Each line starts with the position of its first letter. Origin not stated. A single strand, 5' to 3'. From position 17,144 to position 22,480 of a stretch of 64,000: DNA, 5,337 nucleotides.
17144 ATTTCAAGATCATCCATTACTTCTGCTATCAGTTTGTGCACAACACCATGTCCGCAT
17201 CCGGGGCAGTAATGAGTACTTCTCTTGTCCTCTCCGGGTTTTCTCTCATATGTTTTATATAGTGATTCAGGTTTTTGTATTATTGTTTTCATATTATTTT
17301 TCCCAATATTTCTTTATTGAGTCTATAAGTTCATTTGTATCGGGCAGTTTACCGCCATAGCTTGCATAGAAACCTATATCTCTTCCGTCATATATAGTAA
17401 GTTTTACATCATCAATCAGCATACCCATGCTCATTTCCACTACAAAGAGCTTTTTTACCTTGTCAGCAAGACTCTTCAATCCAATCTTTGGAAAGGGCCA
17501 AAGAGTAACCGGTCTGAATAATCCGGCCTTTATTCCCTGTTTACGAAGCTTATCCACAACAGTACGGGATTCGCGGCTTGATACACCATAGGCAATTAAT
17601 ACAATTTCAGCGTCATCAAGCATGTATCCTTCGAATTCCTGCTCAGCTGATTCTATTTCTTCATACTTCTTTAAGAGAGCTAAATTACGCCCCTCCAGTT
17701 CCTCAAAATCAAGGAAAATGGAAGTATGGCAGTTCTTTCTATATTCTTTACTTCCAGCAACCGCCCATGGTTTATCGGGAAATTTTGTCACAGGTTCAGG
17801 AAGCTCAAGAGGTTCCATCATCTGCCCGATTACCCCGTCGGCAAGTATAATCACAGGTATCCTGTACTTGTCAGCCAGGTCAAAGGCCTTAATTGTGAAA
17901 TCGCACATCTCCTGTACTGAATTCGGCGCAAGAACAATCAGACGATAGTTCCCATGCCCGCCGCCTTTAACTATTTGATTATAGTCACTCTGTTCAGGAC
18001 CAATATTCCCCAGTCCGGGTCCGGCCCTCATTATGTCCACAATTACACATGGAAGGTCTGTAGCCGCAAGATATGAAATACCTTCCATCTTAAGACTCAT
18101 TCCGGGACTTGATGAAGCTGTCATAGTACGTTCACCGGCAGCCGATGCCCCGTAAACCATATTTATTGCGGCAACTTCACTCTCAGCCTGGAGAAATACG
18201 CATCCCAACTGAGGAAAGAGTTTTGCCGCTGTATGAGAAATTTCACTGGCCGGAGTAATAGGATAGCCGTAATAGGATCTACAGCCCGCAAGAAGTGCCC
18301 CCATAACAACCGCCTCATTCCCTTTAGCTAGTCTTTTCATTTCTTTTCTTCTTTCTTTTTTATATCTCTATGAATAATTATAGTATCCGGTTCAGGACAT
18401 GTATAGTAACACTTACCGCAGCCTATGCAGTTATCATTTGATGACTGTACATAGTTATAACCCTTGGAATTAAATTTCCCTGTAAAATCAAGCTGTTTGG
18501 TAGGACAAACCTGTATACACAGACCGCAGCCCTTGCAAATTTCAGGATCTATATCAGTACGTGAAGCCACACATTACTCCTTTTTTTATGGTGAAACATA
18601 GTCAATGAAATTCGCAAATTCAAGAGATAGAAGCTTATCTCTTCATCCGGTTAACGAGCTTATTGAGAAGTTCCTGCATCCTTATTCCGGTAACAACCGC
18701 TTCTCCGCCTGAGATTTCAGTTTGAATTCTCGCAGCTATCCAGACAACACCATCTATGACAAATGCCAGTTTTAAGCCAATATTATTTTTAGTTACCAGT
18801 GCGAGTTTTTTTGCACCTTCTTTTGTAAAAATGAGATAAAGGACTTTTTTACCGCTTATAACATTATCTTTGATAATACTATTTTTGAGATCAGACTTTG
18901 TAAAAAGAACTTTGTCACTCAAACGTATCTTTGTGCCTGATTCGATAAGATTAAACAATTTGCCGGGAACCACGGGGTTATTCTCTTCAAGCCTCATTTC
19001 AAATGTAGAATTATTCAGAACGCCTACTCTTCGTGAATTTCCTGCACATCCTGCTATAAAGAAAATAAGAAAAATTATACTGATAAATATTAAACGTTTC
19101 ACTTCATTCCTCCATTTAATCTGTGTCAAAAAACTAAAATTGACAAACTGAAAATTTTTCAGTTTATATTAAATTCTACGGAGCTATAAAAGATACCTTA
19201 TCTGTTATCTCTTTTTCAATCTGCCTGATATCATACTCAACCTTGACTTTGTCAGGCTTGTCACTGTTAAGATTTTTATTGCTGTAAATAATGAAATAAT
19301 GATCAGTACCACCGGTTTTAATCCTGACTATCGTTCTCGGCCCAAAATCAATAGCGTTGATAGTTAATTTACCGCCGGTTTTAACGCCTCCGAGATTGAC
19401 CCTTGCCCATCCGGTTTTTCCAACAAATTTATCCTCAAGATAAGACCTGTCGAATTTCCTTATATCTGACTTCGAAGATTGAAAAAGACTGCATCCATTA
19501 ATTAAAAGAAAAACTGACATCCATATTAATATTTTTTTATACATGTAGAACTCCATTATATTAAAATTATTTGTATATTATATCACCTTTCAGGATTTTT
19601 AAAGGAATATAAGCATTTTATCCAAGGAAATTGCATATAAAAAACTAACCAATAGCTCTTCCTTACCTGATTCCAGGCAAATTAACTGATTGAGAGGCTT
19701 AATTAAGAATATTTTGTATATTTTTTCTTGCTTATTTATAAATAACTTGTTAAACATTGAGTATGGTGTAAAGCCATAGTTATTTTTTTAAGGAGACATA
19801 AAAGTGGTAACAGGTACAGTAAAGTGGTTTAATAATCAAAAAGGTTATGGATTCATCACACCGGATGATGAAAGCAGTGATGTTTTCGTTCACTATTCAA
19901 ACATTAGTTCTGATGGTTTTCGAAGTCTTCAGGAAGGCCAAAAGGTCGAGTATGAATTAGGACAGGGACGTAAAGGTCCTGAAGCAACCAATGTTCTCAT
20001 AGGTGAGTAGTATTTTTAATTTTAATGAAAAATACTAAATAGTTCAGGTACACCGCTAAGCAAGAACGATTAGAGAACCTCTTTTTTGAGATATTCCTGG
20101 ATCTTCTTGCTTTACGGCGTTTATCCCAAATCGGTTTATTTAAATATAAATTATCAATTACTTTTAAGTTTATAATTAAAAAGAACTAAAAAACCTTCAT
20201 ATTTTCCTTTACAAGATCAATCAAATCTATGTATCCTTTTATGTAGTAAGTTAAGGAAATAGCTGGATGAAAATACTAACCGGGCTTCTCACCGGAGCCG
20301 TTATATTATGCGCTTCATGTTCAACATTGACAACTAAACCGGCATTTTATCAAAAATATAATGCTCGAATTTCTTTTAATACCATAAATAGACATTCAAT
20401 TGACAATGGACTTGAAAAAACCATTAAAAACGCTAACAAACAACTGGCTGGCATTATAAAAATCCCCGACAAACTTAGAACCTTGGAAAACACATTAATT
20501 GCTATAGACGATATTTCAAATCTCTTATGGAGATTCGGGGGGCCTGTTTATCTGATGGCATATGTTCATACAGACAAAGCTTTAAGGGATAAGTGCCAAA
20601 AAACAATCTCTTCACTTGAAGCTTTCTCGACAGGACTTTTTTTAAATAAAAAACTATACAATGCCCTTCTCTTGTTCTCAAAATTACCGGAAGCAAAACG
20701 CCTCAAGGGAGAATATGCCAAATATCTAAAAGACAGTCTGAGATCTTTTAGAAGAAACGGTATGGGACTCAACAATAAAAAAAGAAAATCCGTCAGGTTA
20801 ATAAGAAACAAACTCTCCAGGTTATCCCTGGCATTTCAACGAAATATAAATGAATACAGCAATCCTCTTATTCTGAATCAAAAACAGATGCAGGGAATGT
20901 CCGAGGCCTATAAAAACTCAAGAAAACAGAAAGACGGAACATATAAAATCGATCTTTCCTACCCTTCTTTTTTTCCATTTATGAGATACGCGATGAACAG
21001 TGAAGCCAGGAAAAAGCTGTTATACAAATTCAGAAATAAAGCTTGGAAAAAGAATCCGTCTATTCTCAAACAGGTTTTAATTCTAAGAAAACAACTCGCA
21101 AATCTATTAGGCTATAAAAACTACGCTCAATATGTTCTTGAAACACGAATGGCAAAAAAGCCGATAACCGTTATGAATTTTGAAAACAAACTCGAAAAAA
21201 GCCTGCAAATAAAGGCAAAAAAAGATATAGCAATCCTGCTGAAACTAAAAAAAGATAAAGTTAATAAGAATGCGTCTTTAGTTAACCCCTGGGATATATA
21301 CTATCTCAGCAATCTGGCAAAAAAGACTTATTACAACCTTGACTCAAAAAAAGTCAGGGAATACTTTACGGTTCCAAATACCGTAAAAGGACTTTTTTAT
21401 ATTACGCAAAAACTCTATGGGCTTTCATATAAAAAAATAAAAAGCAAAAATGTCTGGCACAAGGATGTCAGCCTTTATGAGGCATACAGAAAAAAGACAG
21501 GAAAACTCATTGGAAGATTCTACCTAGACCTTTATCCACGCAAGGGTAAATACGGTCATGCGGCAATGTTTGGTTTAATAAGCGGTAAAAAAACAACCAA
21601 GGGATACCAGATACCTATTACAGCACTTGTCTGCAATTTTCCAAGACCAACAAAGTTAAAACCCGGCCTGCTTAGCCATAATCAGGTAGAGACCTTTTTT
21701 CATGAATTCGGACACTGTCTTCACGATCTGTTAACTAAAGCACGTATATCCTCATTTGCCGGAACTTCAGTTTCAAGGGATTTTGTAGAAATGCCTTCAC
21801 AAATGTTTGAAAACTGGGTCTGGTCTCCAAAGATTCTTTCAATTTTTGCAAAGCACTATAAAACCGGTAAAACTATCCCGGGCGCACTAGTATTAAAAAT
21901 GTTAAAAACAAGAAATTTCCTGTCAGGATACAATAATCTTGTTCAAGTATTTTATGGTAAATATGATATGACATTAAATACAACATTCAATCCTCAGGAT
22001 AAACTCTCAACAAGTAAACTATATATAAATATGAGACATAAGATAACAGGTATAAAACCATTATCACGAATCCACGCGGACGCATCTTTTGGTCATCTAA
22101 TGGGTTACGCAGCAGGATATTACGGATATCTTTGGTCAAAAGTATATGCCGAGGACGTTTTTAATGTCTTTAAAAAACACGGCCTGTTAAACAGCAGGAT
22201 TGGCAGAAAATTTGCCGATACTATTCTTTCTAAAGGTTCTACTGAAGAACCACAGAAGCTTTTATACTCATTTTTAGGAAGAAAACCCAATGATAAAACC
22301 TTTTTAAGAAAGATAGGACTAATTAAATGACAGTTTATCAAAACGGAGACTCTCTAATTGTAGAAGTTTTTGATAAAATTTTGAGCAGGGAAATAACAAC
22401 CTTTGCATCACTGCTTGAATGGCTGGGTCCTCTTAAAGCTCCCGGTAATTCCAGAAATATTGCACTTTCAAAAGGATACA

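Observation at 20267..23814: M3 metallopeptidase lipoprotein translationally coupled to a class III nucleotidyl cyclase-domain protein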

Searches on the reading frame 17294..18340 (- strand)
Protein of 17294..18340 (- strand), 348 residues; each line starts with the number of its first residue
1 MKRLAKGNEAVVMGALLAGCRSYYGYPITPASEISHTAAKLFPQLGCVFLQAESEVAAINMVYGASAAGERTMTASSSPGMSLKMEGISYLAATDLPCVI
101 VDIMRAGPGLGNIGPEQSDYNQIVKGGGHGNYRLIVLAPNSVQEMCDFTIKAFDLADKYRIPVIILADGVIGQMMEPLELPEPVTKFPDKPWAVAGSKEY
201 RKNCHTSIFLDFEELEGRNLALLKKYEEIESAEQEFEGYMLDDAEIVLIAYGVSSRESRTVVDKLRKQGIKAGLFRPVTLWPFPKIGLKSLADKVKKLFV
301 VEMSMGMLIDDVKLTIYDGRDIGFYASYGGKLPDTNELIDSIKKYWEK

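Call 34: search_protein_families(library=pfam, proteins=[window:17294-18340:-], max_evalue=0.001)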
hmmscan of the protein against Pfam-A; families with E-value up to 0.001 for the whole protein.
window:17294-18340:- (348 aa): 3 families
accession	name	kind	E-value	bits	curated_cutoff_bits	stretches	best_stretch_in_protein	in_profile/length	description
PF01855.24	POR_N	-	4.1e-54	184.2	27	1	14-207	2-196/231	Pyruvate flavodoxin/ferredoxin oxidoreductase, thiamine diP-bdg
PF17147.9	PFOR_II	-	2.6e-24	86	27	1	244-337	1-101/102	Pyruvate:ferredoxin oxidoreductase core domain II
PF02780.25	Transketolase_C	-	1.1e-06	29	25.9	1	244-302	10-68/124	Transketolase, C-terminal domain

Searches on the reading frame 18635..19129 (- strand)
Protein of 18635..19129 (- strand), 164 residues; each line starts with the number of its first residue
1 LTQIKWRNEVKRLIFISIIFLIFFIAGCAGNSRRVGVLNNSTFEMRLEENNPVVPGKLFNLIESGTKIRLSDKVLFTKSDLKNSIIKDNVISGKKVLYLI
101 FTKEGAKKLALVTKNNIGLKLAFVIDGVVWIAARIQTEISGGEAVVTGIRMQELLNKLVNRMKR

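Call 34: search_protein_families(library=pfam, proteins=[window:18635-19129:-], max_evalue=0.001)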
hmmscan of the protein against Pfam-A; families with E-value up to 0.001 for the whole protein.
window:18635-19129:- (164 aa): 1 family
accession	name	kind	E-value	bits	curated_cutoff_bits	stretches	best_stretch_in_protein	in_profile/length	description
PF22599.2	SecDF_P1_head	-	1.7e-12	47.7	27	1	63-157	8-102/114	SecDF, P1 head subdomain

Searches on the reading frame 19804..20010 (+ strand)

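Call 34: search_protein_families(library=pfam, proteins=[window:19804-20010:+], max_evalue=0.001)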
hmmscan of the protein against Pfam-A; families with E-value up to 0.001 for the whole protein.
window:19804-20010:+ (68 aa): 2 families
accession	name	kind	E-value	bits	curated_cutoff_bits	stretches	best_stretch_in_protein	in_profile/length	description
PF00313.28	CSD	-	2e-32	111.3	27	1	3-64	2-63/66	'Cold-shock' DNA-binding domain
PF08206.17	OB_RNB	-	2.2e-05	24.5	24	1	11-34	6-29/58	Ribonuclease B OB domain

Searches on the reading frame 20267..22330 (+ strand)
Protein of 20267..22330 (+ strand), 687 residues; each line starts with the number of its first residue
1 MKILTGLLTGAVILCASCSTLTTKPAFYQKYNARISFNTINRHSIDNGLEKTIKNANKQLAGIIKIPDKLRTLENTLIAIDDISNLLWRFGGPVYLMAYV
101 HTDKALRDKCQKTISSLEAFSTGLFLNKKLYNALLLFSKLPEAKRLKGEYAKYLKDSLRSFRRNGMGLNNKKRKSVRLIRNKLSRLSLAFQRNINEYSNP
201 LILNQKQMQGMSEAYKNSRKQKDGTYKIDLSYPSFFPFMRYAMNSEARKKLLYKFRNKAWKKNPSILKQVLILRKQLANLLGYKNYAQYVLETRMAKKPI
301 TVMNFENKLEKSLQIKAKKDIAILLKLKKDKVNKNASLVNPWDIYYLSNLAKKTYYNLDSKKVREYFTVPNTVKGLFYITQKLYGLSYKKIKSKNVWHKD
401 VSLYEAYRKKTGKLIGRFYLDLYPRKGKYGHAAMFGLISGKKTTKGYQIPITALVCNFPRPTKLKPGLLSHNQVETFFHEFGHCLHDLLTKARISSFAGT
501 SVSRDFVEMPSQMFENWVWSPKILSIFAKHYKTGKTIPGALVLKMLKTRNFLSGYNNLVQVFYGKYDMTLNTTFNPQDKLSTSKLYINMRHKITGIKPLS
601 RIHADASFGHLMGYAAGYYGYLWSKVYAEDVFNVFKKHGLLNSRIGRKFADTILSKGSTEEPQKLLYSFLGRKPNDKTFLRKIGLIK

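Call 4: search_protein_families(library=pfam, proteins=[window:20267-22330:+], max_evalue=1)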
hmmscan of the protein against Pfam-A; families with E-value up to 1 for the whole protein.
window:20267-22330:+ (687 aa): 3 families
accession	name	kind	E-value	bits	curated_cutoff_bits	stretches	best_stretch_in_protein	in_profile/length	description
PF01432.26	Peptidase_M3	-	5.4e-128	428.6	27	1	238-684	1-456/457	Peptidase family M3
PF13398.12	Peptidase_M50B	-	0.057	13.6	26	1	471-497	20-46/201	Peptidase M50B-like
PF19310.4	TOP_N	-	0.13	12.5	27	1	75-173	28-123/123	Neurolysin/Thimet oligopeptidase, N-terminal domain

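Call 5: search_protein_families(library=ncbifam, proteins=[window:20267-22330:+], max_evalue=1)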
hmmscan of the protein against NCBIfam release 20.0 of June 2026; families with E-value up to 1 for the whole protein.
window:20267-22330:+ (687 aa): 3 families
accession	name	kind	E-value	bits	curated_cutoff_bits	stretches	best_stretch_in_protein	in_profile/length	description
NF008159.0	PRK10911.1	equivalog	4.9e-119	398.6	927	1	36-685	13-678/680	oligopeptidase A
NF007624.0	PRK10280.1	equivalog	5.5e-86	289.2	944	1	36-685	19-679/681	peptidyl-dipeptidase Dcp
NF033857.1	BPSL0067_fam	subfamily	0.1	12.9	27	1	388-435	16-63/115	BPSL0067 family protein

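Call 61: search_protein_families(library=padloc, proteins=[window:20267-22327:+], max_evalue=10)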
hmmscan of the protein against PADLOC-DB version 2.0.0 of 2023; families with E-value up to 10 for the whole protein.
window:20267-22327:+ (687 aa): 0 families
